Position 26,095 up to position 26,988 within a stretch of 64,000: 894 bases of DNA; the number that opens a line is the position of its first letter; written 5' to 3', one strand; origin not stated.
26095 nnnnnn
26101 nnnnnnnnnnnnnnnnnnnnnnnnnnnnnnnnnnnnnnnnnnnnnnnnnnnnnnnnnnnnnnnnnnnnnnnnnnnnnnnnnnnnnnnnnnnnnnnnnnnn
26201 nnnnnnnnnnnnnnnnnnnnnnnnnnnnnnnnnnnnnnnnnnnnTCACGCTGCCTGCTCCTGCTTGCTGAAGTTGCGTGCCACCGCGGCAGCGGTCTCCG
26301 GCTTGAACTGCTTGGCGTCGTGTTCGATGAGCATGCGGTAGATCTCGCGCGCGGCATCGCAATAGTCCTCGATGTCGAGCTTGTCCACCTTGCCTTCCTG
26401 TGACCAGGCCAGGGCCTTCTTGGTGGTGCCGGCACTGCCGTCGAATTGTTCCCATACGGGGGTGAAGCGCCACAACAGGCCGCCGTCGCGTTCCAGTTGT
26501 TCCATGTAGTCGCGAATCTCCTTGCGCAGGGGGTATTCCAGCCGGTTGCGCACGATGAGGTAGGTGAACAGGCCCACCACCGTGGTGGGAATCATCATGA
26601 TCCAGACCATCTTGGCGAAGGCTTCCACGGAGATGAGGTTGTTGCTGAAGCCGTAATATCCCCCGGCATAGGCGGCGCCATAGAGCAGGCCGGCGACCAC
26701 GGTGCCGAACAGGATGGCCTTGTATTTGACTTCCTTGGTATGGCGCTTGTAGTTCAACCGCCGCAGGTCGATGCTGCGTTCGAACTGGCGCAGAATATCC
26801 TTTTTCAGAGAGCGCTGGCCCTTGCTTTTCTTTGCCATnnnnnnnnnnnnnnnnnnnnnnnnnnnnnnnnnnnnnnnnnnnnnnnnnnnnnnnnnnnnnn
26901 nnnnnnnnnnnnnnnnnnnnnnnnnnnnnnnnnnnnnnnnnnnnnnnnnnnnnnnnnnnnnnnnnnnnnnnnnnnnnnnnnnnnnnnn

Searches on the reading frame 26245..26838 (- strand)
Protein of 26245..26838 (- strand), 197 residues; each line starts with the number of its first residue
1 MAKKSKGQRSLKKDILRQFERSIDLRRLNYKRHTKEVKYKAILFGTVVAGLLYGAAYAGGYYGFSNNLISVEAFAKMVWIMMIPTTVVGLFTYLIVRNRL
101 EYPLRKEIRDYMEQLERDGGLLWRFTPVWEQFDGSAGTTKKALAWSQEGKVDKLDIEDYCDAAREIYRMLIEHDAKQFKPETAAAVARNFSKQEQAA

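Call 6: search_protein_families(library=pfam, proteins=[window:26245-26838:-], max_evalue=1)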
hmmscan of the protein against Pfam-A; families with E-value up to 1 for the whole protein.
window:26245-26838:- (197 aa): 0 families

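Call 7: search_protein_families(library=ncbifam, proteins=[window:26245-26838:-], max_evalue=1)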
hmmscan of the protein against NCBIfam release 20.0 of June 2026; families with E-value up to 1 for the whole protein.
window:26245-26838:- (197 aa): 1 family
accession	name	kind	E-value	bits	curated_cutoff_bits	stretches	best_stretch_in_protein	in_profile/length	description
NF009953.0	PRK13419.1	equivalog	0.084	12.1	460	1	60-92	226-256/346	F0F1 ATP synthase subunit A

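Call 8: search_protein_families(library=padloc, proteins=[window:26245-26838:-], max_evalue=1)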
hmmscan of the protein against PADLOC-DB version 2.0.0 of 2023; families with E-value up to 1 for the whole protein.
window:26245-26838:- (197 aa): 0 families

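Call 13: find_homologous_proteins(query=window:26245-26838:-)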
Query window:26245-26838:- (197 aa): 6 proteins with E <= 0.001 among 246 candidates.
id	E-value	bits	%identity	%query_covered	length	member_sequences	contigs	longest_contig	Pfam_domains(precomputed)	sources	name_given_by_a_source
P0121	1.1e-123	428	97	100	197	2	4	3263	-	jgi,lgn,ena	-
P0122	3.5e-103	361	82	99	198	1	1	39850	-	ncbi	-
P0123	2.5e-62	228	52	98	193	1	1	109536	-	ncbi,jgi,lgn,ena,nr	ncbi:MAG: hypothetical protein OEW58_00080 [Gammaproteobacteria bacterium]|nr:hypothetical protein [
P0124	3.7e-53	198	45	97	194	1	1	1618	-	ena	-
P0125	6.0e-52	194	45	99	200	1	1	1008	-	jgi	-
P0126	1.6e-46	177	47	81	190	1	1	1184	-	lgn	-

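Call 24: find_encoding_contigs(protein=P0123, flank=8000, max_places=3)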
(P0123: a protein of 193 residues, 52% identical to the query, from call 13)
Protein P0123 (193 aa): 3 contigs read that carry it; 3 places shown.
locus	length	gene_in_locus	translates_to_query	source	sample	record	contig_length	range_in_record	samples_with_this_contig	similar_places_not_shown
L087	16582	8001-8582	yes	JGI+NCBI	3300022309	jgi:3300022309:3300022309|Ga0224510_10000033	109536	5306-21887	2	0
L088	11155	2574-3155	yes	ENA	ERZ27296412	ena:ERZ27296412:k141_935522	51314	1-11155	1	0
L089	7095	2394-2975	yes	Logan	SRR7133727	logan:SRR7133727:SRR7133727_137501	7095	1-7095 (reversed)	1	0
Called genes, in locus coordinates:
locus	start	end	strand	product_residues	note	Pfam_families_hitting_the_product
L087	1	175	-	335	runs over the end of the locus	PF01210:NAD_Gly3P_dh_N, PF07479:NAD_Gly3P_dh_C, PF20618:GPD_NAD_C_bact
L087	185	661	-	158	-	PF02556:SecB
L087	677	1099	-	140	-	PF21352:Zn_ribbon_Thio2, PF00578:AhpC-TSA (weak), PF00085:Thioredoxin, PF13098:Thioredoxin_2, PF13905:Thioredoxin_8 (faint)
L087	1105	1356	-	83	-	PF00462:Glutaredoxin, PF13409:GST_N_2 (weak)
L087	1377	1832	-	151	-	PF00581:Rhodanese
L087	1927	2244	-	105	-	PF01022:HTH_5, PF12840:HTH_20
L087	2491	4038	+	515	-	PF01676:Metalloenzyme, PF06415:iPGM_N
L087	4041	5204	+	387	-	PF01551:Peptidase_M23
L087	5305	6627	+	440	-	PF22694:CtpB_N-like, PF00595:PDZ, PF13180:PDZ_2, PF17820:PDZ_6, PF03572:Peptidase_S41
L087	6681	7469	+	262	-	PF04748:Polysacc_deac_2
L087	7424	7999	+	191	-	PF01965:DJ-1_PfpI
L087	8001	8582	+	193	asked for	-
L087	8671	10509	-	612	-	PF13522:GATase_6, PF13537:GATase_7, PF01380:SIS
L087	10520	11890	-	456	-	PF00483:NTP_transferase, PF01128:IspD, PF01983:CofC (weak), PF02348:CTP_transf_3 (weak), PF12804:NTP_transf_3, PF25084:LbH_EIF2B, PF25087:GMPPB_C, PF00132:Hexapep, +4 more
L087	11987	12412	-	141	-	PF02823:ATP-synt_DE_N, PF00401:ATP-synt_DE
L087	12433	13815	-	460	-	PF02874:ATP-synt_ab_N, PF00006:ATP-synt_ab, PF22919:ATP-synt_VA_C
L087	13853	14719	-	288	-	PF00231:ATP-synt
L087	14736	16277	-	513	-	PF02874:ATP-synt_ab_N, PF00006:ATP-synt_ab, PF06745:ATPase (weak), PF00306:ATP-synt_ab_C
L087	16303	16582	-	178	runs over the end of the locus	PF00213:OSCP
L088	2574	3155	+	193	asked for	-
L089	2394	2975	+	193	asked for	-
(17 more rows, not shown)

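Call 25: find_encoding_contigs(protein=P0122, flank=8000, max_places=2)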
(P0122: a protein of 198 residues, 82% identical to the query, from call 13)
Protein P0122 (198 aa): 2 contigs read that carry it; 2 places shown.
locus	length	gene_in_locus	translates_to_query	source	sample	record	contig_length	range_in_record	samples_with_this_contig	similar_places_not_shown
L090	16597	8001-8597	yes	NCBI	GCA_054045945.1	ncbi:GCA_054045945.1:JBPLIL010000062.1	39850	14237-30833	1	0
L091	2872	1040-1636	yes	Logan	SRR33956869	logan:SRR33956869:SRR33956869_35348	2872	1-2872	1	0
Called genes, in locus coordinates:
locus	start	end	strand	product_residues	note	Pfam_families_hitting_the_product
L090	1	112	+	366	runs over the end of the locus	PF01551:Peptidase_M23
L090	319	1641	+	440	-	PF22694:CtpB_N-like, PF00595:PDZ, PF13180:PDZ_2, PF17820:PDZ_6, PF03572:Peptidase_S41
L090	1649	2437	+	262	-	PF04748:Polysacc_deac_2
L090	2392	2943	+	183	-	PF01965:DJ-1_PfpI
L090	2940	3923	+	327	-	PF20030:bpMoxR, PF07726:AAA_3, PF07728:AAA_5, PF17863:AAA_lid_2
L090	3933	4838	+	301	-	PF01882:DUF58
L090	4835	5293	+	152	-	PF14316:DUF4381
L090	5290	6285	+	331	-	PF01882:DUF58 (weak), PF00092:VWA, PF06707:DUF1194 (faint), PF13519:VWA_2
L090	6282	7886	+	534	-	PF13432:TPR_16 (faint), PF13519:VWA_2, PF13428:TPR_14 (faint), PF13174:TPR_6 (faint), PF13424:TPR_12 (faint), PF13176:TPR_7 (faint), PF00515:TPR_1, PF07719:TPR_2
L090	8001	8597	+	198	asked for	-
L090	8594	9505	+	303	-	-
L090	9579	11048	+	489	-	PF01565:FAD_binding_4, PF02913:FAD-oxidase_C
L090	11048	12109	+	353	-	PF01565:FAD_binding_4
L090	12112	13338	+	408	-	PF00037:Fer4 (faint), PF12797:Fer4_2 (faint), PF12838:Fer4_7, PF13183:Fer4_8, PF13237:Fer4_10 (weak), PF13484:Fer4_16 (weak), PF13534:Fer4_17, PF02754:CCG, +2 more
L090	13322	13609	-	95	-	-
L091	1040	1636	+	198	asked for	-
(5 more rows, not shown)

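Call 37: predict_structure(alignment_id=A2)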
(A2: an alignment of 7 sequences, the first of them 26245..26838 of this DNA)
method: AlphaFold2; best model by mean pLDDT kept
length: 197 residues; sequences in the alignment: 7
mean_pLDDT: 85.5   pTM: 0.70
mean pLDDT of the five models: 85.5, 85.0, 84.6, 84.4, 82.3
residues with pLDDT >= 90: 66; 70-90: 118; 50-70: 6; < 50: 7
segments of 3 or more residues with pLDDT < 50: 1-4, 195-197
pLDDT, mean of each block of 10 residues (from residue 1): 58 87 85 83 93 91 89 87 92 92 89 85 91 86 89 88 91 83 86 56
secondary structure, 60 per line:
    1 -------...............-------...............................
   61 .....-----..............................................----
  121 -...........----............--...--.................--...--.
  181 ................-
elements in order: H8-22 H30-65 H71-116 H122-132 H137-148 H156-172 H180-196

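Call 39: search_protein_representatives(alignment_id=A2)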
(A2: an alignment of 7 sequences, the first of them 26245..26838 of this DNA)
Query: 7 sequences, 194 profile positions. Proteins with E-value up to 0.001 (for the whole library): 47; up to 1e-10: 41; up to 1e-30: 35. The best 47 are listed.
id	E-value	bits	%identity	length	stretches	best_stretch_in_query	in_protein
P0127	2.2e-68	246.1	-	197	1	1-191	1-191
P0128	7.7e-67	241.1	-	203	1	1-192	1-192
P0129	8.9e-55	201.7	-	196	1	1-192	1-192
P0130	1.2e-53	198.0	-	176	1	1-142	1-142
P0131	1.1e-51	191.6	-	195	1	6-191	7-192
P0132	1.6e-49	184.6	-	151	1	42-192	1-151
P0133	2.3e-49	184.0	-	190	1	8-191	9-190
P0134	2.4e-48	180.7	-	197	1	1-192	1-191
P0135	1.0e-47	178.7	-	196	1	1-191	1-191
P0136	2.2e-45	171.1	-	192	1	1-190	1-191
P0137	9.1e-45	169.1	-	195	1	1-193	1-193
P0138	1.8e-44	168.1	-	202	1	1-192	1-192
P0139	3.3e-44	167.3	-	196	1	1-190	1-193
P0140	1.0e-43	165.6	-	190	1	6-191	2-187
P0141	1.5e-42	161.8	-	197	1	1-192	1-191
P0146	4.0e-40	153.9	-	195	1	4-193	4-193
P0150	2.5e-37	144.8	-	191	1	1-191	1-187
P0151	1.8e-36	142.0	-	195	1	4-182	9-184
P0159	4.5e-32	127.6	-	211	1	5-192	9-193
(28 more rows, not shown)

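Call 42: find_related_loci(query=A2, collection=metagenome_contigs, flank=6000)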
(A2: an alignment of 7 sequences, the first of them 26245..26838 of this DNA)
Query A2 (197 aa) in metagenome_contigs; peptide patterns used: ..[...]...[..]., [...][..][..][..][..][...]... (x = any residue, [..] = any of these).
241 stretches matched a pattern; 15 encode a relative of the query (tblastn E <= 1e-3); 15 distinct loci.
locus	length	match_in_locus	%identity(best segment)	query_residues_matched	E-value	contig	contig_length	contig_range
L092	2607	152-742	97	1-197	3e-137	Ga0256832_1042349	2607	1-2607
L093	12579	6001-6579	52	1-193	1e-68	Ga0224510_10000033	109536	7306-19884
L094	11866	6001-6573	48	1-191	3e-61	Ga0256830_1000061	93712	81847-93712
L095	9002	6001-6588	48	1-196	3e-61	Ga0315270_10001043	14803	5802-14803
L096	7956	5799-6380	48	1-194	3e-58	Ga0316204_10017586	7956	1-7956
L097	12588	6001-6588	45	1-196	2e-57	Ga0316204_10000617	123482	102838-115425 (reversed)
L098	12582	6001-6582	47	1-194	2e-57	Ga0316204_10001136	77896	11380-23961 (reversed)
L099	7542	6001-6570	44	1-190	3e-55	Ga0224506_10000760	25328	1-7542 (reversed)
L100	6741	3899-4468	44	1-190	3e-55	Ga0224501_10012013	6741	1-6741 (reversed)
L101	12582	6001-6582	41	1-194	1e-52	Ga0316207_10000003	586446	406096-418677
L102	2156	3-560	44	11-196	5e-52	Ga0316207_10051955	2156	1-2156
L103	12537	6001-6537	44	14-192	6e-51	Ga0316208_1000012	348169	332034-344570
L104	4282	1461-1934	47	10-166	2e-49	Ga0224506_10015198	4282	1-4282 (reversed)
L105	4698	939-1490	39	3-191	1e-38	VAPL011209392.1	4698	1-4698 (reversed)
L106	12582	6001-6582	44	1-194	1e-54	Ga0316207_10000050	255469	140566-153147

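Call 46: search_protein_families(library=pfam, proteins=[L097:4087-5823:+, L097:6600-7307:+, L097:7509-8093:+, L097:8093-8611:+, L101:4231-5967:+, L101:6676-7773:+, L101:7770-8474:+, L097:2255-4093:+], max_evalue=0.01)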
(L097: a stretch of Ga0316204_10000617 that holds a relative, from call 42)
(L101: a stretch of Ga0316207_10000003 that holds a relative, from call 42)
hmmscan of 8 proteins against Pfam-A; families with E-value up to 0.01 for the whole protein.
L097:4087-5823:+ (578 aa): 2 families
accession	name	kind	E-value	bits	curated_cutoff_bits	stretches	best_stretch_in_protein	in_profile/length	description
PF13584.12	BatD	-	7.9e-24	84.6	24.1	1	25-113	1-92/92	BatD DUF11 like domain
PF25607.1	DUF7939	-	2.2e-18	66.8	27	1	474-553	2-75/81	Domain of unknown function (DUF7939)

L097:6600-7307:+ (235 aa): 3 families
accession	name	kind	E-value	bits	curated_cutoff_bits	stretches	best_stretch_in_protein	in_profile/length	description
PF01863.23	YgjP-like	-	5.2e-50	170.8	26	1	16-222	1-206/207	YgjP-like, metallopeptidase domain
PF08325.16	WLM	-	4.5e-05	24.1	26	1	175-218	76-119/190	WLM domain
PF10263.15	SprT-like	-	0.0018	18.5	25.6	1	149-222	20-97/108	SprT-like family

L097:7509-8093:+ (194 aa): 0 families

L097:8093-8611:+ (172 aa): 0 families

L101:4231-5967:+ (578 aa): 2 families
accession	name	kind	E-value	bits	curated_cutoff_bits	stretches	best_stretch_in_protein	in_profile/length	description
PF13584.12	BatD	-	3.2e-26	92.2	24.1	2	26-112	2-92/92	BatD DUF11 like domain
PF25607.1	DUF7939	-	4.5e-15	56.2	27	1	469-549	2-75/81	Domain of unknown function (DUF7939)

L101:6676-7773:+ (365 aa): 0 families

L101:7770-8474:+ (234 aa): 2 families
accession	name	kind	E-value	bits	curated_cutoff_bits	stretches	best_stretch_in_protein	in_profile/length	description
PF01863.23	YgjP-like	-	1.1e-44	153.4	26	1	18-221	1-205/207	YgjP-like, metallopeptidase domain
PF08325.16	WLM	-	0.00047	20.7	26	1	176-218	77-119/190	WLM domain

L097:2255-4093:+ (612 aa): 13 families
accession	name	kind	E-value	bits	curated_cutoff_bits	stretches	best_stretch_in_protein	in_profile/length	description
PF13519.12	VWA_2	-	7.6e-18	65.5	27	1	95-201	2-106/107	von Willebrand factor type A domain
PF07719.23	TPR_2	-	1.8e-09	37.4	27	1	408-438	4-34/34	Tetratricopeptide repeat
PF13432.12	TPR_16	-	3.4e-07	31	32.7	0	412-444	4-36/65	Tetratricopeptide repeat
PF00515.34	TPR_1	-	7.1e-06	26.1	27.8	1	409-438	5-34/34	Tetratricopeptide repeat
PF12895.13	ANAPC3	-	1e-05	26.1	27.2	1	381-430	28-81/82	Anaphase-promoting complex, cyclosome, subunit 3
PF14559.12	TPR_19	-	3.4e-05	24.5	25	1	388-441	3-61/68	Tetratricopeptide repeat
PF13174.12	TPR_6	-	3.9e-05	24.4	26.3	1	409-437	4-32/33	Tetratricopeptide repeat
PF13428.12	TPR_14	-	8.5e-05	23.3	23.5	1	409-442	5-38/44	Tetratricopeptide repeat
PF01535.26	PPR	-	0.00017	22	25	0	413-434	8-29/31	PPR repeat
PF13181.12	TPR_8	-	0.00066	20.1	25.7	0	409-438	5-34/34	Tetratricopeptide repeat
PF07584.16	BatA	-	0.002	18.9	25.9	1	2-78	1-77/77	Aerotolerance regulator N-terminal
PF13424.12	TPR_12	-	0.006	17.2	30.1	0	409-432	7-30/77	Tetratricopeptide repeat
PF13176.12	TPR_7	-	0.0087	16.5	27.9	0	412-438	6-34/36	Tetratricopeptide repeat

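Call 60: fold_search(model_id=the predicted structure, library=pdb)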
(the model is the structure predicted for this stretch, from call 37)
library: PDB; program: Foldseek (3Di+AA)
matches with E <= 10: 100; with E <= 0.001: 0
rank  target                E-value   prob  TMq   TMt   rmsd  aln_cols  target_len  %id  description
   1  7p3r_A                7.0e-01  0.35  0.23  0.16  15.6       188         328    8  Helical structure of the toxin MakA from Vibrio cholera (released 2022-02-23)
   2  7p3r_B                1.4e+00  0.21  0.23  0.15  15.6       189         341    9  Helical structure of the toxin MakA from Vibrio cholera (released 2022-02-23)
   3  6h2f_D                1.4e+00  0.14  0.23  0.15  32.0       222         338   12  Structure of the pre-pore AhlB of the tripartite alpha-pore forming toxin, AHL, from Aeromonas hydrophila. (released 2019-07-10)
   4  1x04                  1.5e+00  0.14  0.24  0.24  20.4       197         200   17  Crystal structure of endophilin BAR domain (mutant) (released 2006-05-02)
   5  7a0g_AAA              1.9e+00  0.18  0.25  0.18  17.1       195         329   15  Structure of the SmhB pore of the tripartite alpha-pore forming toxin, Smh, from Serratia marcescens. (released 2021-03-31)
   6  9jih_A                1.9e+00  0.15  0.27  0.22  20.7       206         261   14  Crystal structure of BAR domain of ACAP4 (released 2026-01-14)
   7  9csi                  2.0e+00  0.08  0.19  0.09  22.6       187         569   12  A. baumannii MsbA Bound to Cerastecin Compound 5 (released 2024-09-04)
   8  7zdc_D                2.1e+00  0.23  0.29  0.13  14.7       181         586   16  IF(heme/confined) conformation of CydDC in ADP(CydD) bound state (Dataset-3) (released 2023-04-19)
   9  7a0g_HHH              2.1e+00  0.21  0.27  0.19  17.0       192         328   15  Structure of the SmhB pore of the tripartite alpha-pore forming toxin, Smh, from Serratia marcescens. (released 2021-03-31)
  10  4tql_A                2.1e+00  0.11  0.24  0.22  21.2       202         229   14  Computationally designed three helix bundle (released 2014-10-15)
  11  8u5a_A                2.6e+00  0.08  0.18  0.21  21.5       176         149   13  Improving protein expression, stability, and function with ProteinMPNN (released 2024-01-17)
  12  8auw_D                2.8e+00  0.08  0.20  0.24  23.9       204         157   11  Cryo-EM structure of human BIRC6 in complex with SMAC. (released 2023-02-15)
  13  6h2f_B                2.9e+00  0.12  0.26  0.17  31.5       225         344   12  Structure of the pre-pore AhlB of the tripartite alpha-pore forming toxin, AHL, from Aeromonas hydrophila. (released 2019-07-10)
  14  6jbj_A                3.1e+00  0.06  0.20  0.08  22.9       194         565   12  Cryo-EM structure of human lysosomal cobalamin exporter ABCD4 (released 2019-09-11)
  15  7a0g_BBB              3.4e+00  0.13  0.22  0.16  13.4       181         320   12  Structure of the SmhB pore of the tripartite alpha-pore forming toxin, Smh, from Serratia marcescens. (released 2021-03-31)
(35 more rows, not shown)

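Call 69: find_encoding_contigs(protein=P0137, flank=9000, max_places=2)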
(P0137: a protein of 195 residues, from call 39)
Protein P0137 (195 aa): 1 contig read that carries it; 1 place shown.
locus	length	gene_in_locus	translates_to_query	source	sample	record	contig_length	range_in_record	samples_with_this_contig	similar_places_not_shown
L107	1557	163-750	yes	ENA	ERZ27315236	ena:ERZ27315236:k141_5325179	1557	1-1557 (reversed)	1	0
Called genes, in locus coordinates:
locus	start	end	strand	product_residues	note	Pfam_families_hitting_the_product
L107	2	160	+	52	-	?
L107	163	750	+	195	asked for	-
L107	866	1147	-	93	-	-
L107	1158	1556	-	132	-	?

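Call 70: find_encoding_contigs(protein=P0159, flank=9000, max_places=2)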
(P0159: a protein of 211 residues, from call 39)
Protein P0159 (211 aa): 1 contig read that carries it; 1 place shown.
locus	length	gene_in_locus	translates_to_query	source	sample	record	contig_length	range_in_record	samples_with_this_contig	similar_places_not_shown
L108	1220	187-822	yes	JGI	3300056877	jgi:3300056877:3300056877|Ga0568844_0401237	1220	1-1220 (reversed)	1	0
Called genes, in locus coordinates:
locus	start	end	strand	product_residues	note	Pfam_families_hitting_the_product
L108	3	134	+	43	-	?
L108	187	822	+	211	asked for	-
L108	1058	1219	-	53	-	?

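Call 71: find_encoding_contigs(protein=P0134, flank=9000, max_places=2)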
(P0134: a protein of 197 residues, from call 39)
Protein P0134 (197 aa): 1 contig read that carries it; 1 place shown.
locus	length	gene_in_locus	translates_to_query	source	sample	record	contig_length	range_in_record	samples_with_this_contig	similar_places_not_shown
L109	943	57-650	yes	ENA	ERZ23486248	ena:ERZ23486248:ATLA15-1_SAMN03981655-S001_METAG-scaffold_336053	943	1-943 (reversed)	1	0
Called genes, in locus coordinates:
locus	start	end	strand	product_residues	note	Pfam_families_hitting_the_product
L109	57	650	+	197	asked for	-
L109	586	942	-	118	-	?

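Call 72: find_encoding_contigs(protein=P0151, flank=9000, max_places=2)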
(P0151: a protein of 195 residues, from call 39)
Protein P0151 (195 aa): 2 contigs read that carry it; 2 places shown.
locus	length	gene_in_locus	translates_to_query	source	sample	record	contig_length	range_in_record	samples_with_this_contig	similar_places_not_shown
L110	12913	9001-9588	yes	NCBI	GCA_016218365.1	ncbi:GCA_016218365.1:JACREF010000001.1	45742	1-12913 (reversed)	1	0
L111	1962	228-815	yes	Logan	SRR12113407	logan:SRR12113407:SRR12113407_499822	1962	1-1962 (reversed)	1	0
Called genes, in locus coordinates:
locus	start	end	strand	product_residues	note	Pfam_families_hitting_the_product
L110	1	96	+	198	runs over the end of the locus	PF01510:Amidase_2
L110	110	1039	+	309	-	PF03186:CobD_Cbib, PF17113:AmpE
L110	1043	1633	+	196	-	PF00300:His_Phos_1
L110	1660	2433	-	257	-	-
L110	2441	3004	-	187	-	PF01923:Cob_adeno_trans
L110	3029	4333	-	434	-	PF00696:AA_kinase, PF00583:Acetyltransf_1, PF13508:Acetyltransf_7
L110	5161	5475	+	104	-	PF06865:Ppnp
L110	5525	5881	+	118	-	PF04342:DMT_6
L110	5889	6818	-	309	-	PF01171:ATP_bind_3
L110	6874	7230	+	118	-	PF01219:DAGK_prokar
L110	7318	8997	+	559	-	PF00920:ILVD_EDD_N, PF24877:ILV_EDD_C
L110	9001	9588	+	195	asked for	-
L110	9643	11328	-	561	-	-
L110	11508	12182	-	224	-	-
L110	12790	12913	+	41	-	PF00009:GTP_EFTU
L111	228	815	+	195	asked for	-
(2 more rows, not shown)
